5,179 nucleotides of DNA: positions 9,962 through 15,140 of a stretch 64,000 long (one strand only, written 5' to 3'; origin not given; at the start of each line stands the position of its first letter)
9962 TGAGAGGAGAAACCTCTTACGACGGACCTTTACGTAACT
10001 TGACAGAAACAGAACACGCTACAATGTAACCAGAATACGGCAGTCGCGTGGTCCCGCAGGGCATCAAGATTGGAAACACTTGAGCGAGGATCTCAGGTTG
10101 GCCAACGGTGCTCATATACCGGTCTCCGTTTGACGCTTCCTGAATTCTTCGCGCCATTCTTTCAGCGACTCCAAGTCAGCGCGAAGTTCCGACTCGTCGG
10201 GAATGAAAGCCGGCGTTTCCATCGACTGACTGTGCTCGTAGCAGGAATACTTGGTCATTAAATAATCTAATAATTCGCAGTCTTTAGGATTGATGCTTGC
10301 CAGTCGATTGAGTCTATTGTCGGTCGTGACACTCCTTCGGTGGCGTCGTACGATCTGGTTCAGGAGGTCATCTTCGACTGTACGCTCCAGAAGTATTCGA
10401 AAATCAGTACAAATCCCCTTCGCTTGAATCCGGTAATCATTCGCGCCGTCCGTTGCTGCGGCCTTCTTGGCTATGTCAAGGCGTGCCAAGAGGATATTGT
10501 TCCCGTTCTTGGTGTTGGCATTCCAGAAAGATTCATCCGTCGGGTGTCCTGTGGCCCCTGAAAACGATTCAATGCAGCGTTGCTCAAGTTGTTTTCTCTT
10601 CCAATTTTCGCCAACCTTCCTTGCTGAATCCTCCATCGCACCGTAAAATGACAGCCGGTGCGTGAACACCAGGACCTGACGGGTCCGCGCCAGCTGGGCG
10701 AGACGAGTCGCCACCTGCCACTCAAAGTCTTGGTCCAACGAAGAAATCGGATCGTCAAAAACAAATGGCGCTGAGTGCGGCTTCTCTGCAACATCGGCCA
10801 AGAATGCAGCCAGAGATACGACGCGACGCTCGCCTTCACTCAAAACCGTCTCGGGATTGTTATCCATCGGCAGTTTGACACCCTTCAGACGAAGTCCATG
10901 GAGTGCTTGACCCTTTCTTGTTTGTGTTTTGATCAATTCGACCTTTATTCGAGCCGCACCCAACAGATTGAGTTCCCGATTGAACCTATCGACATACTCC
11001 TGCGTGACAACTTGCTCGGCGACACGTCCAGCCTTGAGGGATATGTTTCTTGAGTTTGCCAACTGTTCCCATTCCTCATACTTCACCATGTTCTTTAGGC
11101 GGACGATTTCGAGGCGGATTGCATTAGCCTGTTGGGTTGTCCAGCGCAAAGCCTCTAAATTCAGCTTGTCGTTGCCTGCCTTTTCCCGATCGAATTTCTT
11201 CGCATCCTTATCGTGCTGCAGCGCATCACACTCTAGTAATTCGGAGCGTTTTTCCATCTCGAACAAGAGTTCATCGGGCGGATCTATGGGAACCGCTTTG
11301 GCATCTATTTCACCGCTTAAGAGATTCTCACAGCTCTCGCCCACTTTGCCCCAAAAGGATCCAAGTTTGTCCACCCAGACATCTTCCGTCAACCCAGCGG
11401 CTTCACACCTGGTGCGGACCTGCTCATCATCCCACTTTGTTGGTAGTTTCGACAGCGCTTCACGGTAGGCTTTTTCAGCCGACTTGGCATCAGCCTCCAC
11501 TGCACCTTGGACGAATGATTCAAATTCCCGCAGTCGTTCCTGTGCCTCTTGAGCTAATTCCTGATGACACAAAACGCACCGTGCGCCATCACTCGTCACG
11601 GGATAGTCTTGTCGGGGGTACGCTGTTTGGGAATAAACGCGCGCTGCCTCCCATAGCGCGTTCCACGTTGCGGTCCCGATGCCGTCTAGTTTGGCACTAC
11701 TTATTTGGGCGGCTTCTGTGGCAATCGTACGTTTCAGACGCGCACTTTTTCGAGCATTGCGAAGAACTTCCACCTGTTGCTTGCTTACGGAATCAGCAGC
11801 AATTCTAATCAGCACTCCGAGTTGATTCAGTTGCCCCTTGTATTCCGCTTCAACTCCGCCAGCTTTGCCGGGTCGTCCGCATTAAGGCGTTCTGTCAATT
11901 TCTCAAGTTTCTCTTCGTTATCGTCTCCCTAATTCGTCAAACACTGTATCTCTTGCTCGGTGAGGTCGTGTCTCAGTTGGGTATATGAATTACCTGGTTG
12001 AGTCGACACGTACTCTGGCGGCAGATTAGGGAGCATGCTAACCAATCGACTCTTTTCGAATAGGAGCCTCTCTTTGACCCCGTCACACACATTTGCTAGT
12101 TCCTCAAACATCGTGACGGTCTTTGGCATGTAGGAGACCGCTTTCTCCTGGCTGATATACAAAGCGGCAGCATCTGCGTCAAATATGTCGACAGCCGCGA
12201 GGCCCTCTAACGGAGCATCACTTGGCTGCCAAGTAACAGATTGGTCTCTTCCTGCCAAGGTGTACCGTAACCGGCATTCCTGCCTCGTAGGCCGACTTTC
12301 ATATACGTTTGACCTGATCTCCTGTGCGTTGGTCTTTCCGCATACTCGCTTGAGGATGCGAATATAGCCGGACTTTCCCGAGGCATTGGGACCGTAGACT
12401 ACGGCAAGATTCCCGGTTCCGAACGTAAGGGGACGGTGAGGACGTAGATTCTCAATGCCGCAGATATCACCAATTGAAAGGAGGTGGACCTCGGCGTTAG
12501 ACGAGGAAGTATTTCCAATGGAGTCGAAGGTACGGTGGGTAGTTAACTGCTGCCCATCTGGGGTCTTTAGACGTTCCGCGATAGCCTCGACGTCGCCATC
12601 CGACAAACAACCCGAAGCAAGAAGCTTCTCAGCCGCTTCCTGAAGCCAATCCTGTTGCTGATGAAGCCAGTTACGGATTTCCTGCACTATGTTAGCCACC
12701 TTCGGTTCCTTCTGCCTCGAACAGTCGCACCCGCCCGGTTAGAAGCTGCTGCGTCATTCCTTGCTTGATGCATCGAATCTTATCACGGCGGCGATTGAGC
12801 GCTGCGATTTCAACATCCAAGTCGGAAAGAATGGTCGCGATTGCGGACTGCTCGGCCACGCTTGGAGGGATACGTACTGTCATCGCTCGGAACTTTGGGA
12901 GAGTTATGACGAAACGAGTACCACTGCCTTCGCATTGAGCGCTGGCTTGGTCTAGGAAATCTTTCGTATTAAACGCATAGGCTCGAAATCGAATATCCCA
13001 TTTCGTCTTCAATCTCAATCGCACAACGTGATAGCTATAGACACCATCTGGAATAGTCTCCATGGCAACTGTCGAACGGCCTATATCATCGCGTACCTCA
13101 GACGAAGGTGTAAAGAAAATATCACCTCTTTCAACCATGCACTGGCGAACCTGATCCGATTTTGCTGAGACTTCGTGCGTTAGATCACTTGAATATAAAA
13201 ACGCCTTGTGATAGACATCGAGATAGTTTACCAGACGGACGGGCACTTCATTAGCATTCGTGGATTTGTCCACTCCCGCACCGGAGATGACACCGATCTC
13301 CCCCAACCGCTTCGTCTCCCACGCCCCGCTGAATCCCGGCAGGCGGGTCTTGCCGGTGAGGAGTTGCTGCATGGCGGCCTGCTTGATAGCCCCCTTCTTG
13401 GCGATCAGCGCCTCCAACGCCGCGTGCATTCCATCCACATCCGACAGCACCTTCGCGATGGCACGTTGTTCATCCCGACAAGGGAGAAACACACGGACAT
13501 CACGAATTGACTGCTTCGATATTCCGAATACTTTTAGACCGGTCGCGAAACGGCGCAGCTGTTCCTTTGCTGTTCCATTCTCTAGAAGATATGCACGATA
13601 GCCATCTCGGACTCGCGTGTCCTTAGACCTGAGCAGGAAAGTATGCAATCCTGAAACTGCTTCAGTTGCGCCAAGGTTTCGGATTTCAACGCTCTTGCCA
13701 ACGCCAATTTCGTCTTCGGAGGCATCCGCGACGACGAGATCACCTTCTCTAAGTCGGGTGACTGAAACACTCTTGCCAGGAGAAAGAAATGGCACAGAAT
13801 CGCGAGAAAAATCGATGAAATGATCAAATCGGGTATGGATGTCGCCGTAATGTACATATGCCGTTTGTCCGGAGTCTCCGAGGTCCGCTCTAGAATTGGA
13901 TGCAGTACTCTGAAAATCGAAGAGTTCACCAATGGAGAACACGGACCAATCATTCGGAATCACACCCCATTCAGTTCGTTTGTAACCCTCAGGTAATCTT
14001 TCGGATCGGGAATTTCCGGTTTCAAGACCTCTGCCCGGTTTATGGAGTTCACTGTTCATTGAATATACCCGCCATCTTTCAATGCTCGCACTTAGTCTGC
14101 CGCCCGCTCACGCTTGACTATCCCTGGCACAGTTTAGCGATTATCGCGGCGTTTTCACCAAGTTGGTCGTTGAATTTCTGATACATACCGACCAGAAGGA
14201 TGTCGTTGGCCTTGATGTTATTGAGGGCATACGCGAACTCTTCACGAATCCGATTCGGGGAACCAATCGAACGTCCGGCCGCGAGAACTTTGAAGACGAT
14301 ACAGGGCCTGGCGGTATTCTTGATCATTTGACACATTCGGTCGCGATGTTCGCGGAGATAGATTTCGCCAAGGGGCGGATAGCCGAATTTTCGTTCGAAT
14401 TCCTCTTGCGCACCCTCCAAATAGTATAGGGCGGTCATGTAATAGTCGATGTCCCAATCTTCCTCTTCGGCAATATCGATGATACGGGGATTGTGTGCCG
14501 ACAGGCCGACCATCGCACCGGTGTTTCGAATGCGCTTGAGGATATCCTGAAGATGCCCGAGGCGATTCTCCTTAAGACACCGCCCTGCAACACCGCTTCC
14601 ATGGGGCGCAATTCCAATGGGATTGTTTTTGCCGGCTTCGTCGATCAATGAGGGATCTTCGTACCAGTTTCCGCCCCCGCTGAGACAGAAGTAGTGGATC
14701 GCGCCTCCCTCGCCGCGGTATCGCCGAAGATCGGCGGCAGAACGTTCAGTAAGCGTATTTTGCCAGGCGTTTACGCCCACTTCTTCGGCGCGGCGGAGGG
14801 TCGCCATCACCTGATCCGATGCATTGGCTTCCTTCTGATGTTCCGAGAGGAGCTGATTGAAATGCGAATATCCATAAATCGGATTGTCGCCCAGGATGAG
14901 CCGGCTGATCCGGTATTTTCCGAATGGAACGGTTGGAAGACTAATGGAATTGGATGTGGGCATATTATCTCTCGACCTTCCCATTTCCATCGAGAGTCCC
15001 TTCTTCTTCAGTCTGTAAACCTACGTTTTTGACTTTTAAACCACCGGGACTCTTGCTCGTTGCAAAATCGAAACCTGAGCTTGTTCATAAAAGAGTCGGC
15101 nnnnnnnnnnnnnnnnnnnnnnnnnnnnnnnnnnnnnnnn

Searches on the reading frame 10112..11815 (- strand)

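Call 3: search_protein_families(library=pfam, proteins=[window:10112-11815:-], max_evalue=1)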
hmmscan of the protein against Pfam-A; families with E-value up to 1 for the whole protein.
window:10112-11815:- (567 aa): 4 families
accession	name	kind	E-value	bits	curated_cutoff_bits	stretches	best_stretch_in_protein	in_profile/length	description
PF13166.12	AAA_13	-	2.7e-13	50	36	1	274-409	459-587/713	AAA domain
PF02463.25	SMC_N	-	1.1e-07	32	40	1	242-396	116-207/220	RecF/RecN/SMC N terminal domain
PF06482.17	Endostatin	-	0.12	12.4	29.4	0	220-261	45-86/170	Collagenase NC10 and Endostatin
PF07635.16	PSCyt1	-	0.15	13.2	22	1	80-113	1-39/59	Planctomycete cytochrome C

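Call 4: search_protein_families(library=padloc, proteins=[window:10112-11815:-], max_evalue=1)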
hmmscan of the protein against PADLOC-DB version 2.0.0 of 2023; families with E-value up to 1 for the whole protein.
window:10112-11815:- (567 aa): 19 families
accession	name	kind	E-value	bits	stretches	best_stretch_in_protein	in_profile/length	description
PDLC04893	PDC-S06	-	1.1e-215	716.8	1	6-562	303-860/862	-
PDLC04891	PDC-S06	-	3.6e-94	314.8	1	7-562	308-857/858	-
PDLC04888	PDC-S06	-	8.2e-41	138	1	25-559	330-850/851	-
PDLC04892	PDC-S06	-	1.1e-33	114.6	1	13-398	312-685/843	-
PDLC04135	mad3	-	1.2e-13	49.4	1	213-398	145-334/374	mads_3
PDLC04895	PDC-S06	-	3.2e-13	47.1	1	200-386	432-628/784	-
PDLC04886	PDC-S06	-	5.6e-13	46.6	1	76-401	254-586/727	-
PDLC04898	PDC-S06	-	2.9e-12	43.7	1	75-392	283-612/752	-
PDLC04896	PDC-S06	-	4.9e-10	36.7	1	317-401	491-579/732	-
PDLC04894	PDC-S06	-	4.4e-08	30.1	1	199-394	393-577/740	-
PDLC04897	PDC-S06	-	5.7e-08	29.8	1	249-397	435-588/727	-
PDLC04887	PDC-S06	-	2e-07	28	1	319-396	541-625/790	-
PDLC02360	PrrC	-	6.5e-06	23.4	1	351-401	173-228/372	PrrC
PDLC04890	PDC-S06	-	5.9e-05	19.8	1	319-391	491-577/732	-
PDLC04889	PDC-S06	-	0.00033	17.3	1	320-387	413-482/693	-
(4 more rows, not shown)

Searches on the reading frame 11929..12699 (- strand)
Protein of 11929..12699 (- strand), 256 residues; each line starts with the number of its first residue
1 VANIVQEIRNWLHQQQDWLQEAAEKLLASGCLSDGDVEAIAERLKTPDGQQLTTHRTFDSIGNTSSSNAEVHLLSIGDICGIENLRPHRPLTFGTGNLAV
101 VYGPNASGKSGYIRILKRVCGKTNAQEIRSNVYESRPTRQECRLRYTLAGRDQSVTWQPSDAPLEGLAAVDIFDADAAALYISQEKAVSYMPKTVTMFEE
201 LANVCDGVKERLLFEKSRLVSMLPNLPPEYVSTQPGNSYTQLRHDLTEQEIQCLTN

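Call 3: search_protein_families(library=pfam, proteins=[window:11929-12699:-], max_evalue=1)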
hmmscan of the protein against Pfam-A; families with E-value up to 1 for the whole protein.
window:11929-12699:- (256 aa): 8 families
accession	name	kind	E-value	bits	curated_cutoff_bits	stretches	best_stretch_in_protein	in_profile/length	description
PF13476.12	AAA_23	-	0.012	16.7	27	1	82-122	4-45/201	AAA domain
PF13304.12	AAA_21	-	0.019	15.5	27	1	98-136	1-50/304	AAA domain, putative AbiEii toxin, Type IV TA system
PF02463.25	SMC_N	-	0.026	14.4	40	1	96-133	24-61/220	RecF/RecN/SMC N terminal domain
PF00910.28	RNA_helicase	-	0.063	14.2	21.5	0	100-142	2-43/105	RNA helicase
PF13514.12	AAA_27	-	0.12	12.4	22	1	91-116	19-46/206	AAA domain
PF13191.12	AAA_16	-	0.19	12.7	32.6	1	94-152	22-86/167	AAA ATPase domain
PF10719.14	ComFB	-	0.2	12.2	25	1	223-249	37-63/83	Late competence development protein ComFB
PF01637.24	ATPase_2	-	0.26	11.5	33.2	1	93-114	17-38/225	ATPase domain predominantly from Archaea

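Call 4: search_protein_families(library=padloc, proteins=[window:11929-12699:-], max_evalue=1)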
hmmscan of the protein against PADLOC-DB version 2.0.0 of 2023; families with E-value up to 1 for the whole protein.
window:11929-12699:- (256 aa): 14 families
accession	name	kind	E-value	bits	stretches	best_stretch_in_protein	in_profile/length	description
PDLC04893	PDC-S06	-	5.4e-79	264.6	1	1-252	1-254/862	-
PDLC04891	PDC-S06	-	1.6e-44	150.5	1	3-252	2-256/858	-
PDLC04892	PDC-S06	-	4e-27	92.9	1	10-251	11-247/843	-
PDLC04888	PDC-S06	-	1.9e-18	64.1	1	64-204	72-210/851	-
PDLC02335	AbiLi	-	0.00018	18.7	1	97-120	77-100/326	AbiLi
PDLC04135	mad3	-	0.00026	18.6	1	83-132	8-58/374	mads_3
PDLC04710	PDC-M56A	-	0.0038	14.3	1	82-136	6-61/382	-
PDLC02980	AriA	-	0.0048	14.9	1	98-133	1-47/304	-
PDLC04183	HEC-01A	-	0.0052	13.9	1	82-117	10-45/402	-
PDLC00290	PtuA1|PtuA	-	0.0079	13.6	1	97-190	24-114/414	AAA ATPase domain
PDLC00075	GajA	-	0.024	11.2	1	100-126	26-52/536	AAA ATPase domain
PDLC03859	LmuB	-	0.025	11.7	1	84-132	12-63/611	-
PDLC02981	AriAB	-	0.039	10.6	1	96-134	23-64/694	-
PDLC04175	HEC-01A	-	0.057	10.5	1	84-118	13-47/363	-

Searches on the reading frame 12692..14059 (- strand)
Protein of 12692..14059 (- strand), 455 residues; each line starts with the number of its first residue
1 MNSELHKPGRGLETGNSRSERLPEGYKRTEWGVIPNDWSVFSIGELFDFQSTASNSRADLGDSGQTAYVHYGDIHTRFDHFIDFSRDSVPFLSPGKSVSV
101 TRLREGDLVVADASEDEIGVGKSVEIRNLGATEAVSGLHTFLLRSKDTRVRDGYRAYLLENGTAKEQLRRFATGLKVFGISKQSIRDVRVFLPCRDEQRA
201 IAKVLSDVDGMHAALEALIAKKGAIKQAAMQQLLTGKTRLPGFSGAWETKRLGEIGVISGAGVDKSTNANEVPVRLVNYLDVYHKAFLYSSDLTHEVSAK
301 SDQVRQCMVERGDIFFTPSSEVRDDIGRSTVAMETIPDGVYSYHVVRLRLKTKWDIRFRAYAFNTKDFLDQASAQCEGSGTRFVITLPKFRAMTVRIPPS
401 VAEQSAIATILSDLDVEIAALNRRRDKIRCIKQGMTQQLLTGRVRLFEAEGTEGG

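Call 21: search_protein_families(library=pfam, proteins=[window:12692-14059:-], max_evalue=0.01)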
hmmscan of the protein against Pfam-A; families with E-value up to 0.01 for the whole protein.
window:12692-14059:- (455 aa): 1 family
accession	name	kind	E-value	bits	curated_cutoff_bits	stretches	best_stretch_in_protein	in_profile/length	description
PF01420.25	Methylase_S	-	1.8e-15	58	22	2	247-428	4-166/168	Type I restriction modification DNA specificity domain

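Call 67: search_protein_families(library=padloc, proteins=[window:12692-14059:-], max_evalue=0.00001)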
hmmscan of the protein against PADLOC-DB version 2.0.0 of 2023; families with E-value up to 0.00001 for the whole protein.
window:12692-14059:- (455 aa): 81 families (the best 25 are shown)
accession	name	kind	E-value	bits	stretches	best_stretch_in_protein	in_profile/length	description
PDLC03098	Specificity_I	-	1e-90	303.3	2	180-446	164-438/443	Type I specificity subunit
PDLC03087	Specificity_I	-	8.1e-62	207.5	1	26-446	6-416/418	Type I specificity subunit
PDLC03113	Specificity_I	-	3.6e-51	172.3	1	22-446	4-421/422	Type I specificity subunit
PDLC03101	Specificity_I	-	4.7e-51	172.7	1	34-445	2-405/411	Type I specificity subunit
PDLC03059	Specificity_I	-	2.5e-43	146.5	2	25-264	15-250/412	Type I specificity subunit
PDLC03158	Specificity_I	-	3e-43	146.4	1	147-446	128-432/433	Type I specificity subunit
PDLC03178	Specificity_I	-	4.7e-40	136.2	1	36-440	18-410/411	Type I specificity subunit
PDLC03156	Specificity_I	-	2.1e-35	120.9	1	99-446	67-405/413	Type I specificity subunit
PDLC03110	Specificity_I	-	2.1e-34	117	1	137-446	113-417/624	Type I specificity subunit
PDLC03165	Specificity_I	-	2.2e-34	117.6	2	231-451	5-221/411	Type I specificity subunit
PDLC03185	Specificity_I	-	3.2e-33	113.6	2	237-439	210-406/408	Type I specificity subunit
PDLC03072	Specificity_I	-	2e-32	110.9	2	246-424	236-410/448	Type I specificity subunit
PDLC03124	Specificity_I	-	2.1e-32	111.5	2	234-439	6-209/413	Type I specificity subunit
PDLC03064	Specificity_I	-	2.5e-31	107.4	2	36-271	17-250/409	Type I specificity subunit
PDLC03116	Specificity_I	-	5.6e-30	102.8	2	362-446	321-403/409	Type I specificity subunit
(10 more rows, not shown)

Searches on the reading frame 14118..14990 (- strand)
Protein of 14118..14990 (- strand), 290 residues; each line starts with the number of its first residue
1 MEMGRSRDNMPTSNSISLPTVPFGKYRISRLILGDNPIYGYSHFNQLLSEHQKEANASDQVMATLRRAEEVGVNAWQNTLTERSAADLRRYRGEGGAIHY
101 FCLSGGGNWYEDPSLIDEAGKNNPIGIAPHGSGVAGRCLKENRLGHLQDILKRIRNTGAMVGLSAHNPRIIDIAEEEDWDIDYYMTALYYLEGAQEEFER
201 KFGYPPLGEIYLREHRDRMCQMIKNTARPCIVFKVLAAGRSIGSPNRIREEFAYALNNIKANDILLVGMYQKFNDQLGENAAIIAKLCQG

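Call 3: search_protein_families(library=pfam, proteins=[window:14118-14990:-], max_evalue=1)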
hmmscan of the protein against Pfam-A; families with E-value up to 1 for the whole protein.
window:14118-14990:- (290 aa): 1 family
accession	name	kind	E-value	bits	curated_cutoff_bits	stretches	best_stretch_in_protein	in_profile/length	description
PF09675.16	Chlamy_scaf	-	0.27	11.8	25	1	148-199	33-80/134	Chlamydia-phage Chp2 scaffold (Chlamy_scaf)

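Call 4: search_protein_families(library=padloc, proteins=[window:14118-14990:-], max_evalue=1)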
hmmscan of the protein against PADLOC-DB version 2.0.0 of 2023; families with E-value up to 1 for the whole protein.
window:14118-14990:- (290 aa): 0 families

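Call 22: search_protein_families(library=ncbifam, proteins=[window:14118-14990:-], max_evalue=0.1)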
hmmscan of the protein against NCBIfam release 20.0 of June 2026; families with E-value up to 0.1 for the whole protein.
window:14118-14990:- (290 aa): 0 families

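Call 70: search_solved_structures(query=window:14118-14990:-, max_evalue=1, show_alignments=1)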
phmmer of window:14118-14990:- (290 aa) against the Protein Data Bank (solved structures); distinct sequences matched with E-value up to 1: 2.
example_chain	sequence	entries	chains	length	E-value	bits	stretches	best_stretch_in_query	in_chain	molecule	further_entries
6nk5_E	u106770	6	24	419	0.38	13.2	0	36-108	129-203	E2 glycoprotein | Spike glycoprotein E2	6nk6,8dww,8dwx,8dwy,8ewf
9yji_H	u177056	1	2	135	0.78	12.2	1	75-136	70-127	CC65.1 heavy chain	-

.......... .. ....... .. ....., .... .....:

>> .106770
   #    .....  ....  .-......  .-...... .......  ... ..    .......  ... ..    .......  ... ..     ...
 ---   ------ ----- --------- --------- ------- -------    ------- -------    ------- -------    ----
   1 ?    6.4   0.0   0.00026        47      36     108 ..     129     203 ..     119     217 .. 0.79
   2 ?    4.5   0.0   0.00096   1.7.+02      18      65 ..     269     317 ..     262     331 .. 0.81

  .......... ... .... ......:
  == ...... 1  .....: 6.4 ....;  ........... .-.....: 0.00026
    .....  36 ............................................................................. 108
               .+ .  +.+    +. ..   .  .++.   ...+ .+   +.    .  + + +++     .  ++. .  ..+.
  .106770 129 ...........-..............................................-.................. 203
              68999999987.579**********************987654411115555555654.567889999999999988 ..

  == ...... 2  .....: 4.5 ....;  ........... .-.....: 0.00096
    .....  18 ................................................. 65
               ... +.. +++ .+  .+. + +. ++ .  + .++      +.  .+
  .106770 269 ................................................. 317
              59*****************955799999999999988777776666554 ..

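Call 71: find_homologous_proteins(query=window:14118-14990:-, max_evalue=0.001)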
Query window:14118-14990:- (290 aa): 2313 proteins with E <= 0.001 among 3997 candidates; the best 120 are listed.
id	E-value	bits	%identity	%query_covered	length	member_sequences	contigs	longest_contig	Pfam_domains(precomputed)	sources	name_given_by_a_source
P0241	1.9e-172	590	86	100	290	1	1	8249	-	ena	-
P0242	6.2e-169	579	84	100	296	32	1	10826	-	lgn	-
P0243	8.9e-169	578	89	97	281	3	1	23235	-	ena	-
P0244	6.2e-168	575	87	97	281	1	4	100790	-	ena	-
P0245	4.2e-167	573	86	97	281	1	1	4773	-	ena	-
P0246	6.6e-167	572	86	97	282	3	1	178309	-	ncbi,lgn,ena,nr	ncbi:MAG: hypothetical protein OXR72_16840 [Gemmatimonadota bacterium]|nr:hypothetical protein [Gemm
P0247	9.8e-167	572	86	97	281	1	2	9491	-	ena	-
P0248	2.1e-166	570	86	97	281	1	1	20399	-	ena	-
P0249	2.1e-166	570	86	97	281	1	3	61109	-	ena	-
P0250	2.2e-166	570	85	97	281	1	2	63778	-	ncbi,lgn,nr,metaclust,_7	ncbi:MAG: hypothetical protein J4F39_01505 [Candidatus Latescibacteria bacterium]|nr:hypothetical pr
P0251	3.8e-166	570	85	97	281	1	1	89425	-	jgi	-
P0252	1.1e-165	568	85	97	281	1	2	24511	-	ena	-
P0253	3.1e-163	560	85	97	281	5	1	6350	-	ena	-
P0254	6.3e-163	559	84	97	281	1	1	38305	-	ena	-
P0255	5.2e-161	553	83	97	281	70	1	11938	-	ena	-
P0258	4.0e-157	540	81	97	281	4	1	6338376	-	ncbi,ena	-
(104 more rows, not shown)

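Call 72: find_encoding_contigs(protein=P0246, flank=7000, max_places=1)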
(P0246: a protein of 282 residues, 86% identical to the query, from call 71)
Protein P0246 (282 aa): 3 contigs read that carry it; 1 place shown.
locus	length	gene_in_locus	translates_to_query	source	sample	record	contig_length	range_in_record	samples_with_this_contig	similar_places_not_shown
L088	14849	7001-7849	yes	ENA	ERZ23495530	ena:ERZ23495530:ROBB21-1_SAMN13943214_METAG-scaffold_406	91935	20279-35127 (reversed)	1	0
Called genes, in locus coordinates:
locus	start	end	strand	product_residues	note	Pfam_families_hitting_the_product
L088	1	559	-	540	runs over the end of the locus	PF00111:Fer2 (weak), PF13510:Fer2_4, PF10588:NADH-G_4Fe-4S_3, PF22117:Fer4_Nqo3, PF04879:Molybdop_Fe4S4, PF22151:Fer4_NDSU1 (weak), PF00384:Molybdopterin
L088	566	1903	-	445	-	PF01512:Complex1_51K, PF22461:SLBB_2, PF10589:NADH_4Fe-4S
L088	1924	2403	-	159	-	PF01257:2Fe-2S_thioredx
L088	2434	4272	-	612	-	PF00329:Complex1_30kDa, PF00346:Complex1_49kDa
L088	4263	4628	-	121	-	PF00507:Oxidored_q4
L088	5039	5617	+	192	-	PF00583:Acetyltransf_1, PF13508:Acetyltransf_7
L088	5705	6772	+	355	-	PF08240:ADH_N, PF16912:Glu_dehyd_C, PF00107:ADH_zinc_N, PF13602:ADH_zinc_N_2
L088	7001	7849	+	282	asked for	-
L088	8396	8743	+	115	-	PF01740:STAS, PF13466:STAS_2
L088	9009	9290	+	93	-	-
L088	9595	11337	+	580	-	PF00860:Xan_ur_permease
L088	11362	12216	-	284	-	PF03328:HpcH_HpaI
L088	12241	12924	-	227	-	PF01975:SurE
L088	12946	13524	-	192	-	PF00581:Rhodanese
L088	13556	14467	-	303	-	PF00561:Abhydrolase_1 (weak), PF12697:Abhydrolase_6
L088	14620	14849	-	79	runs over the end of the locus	PF00550:PP-binding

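Call 73: find_encoding_contigs(protein=P0258, flank=7000, max_places=1)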
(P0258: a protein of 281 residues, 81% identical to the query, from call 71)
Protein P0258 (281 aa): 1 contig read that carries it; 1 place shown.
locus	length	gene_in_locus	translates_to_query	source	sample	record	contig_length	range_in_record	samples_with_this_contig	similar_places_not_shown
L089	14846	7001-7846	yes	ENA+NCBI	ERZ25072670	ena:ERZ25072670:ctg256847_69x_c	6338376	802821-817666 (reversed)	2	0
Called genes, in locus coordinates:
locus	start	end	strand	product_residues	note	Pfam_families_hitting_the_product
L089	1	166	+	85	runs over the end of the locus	-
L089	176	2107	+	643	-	PF20581:DUF6785, PF20580:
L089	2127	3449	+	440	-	PF01425:Amidase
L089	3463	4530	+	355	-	PF08240:ADH_N, PF16912:Glu_dehyd_C, PF00107:ADH_zinc_N, PF13602:ADH_zinc_N_2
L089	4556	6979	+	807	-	PF12161:HsdM_N, PF02384:N6_Mtase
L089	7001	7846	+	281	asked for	-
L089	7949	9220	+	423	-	PF01420:Methylase_S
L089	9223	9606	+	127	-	-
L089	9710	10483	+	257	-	PF08861:DUF1828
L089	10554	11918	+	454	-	PF02463:SMC_N (weak), PF13175:AAA_15, PF13476:AAA_23, PF13304:AAA_21, PF13175:AAA_15, PF12476:DUF3696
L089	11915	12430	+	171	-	-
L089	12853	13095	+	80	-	PF22513:FitA-like_RHH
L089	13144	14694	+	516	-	-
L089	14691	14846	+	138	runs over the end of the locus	-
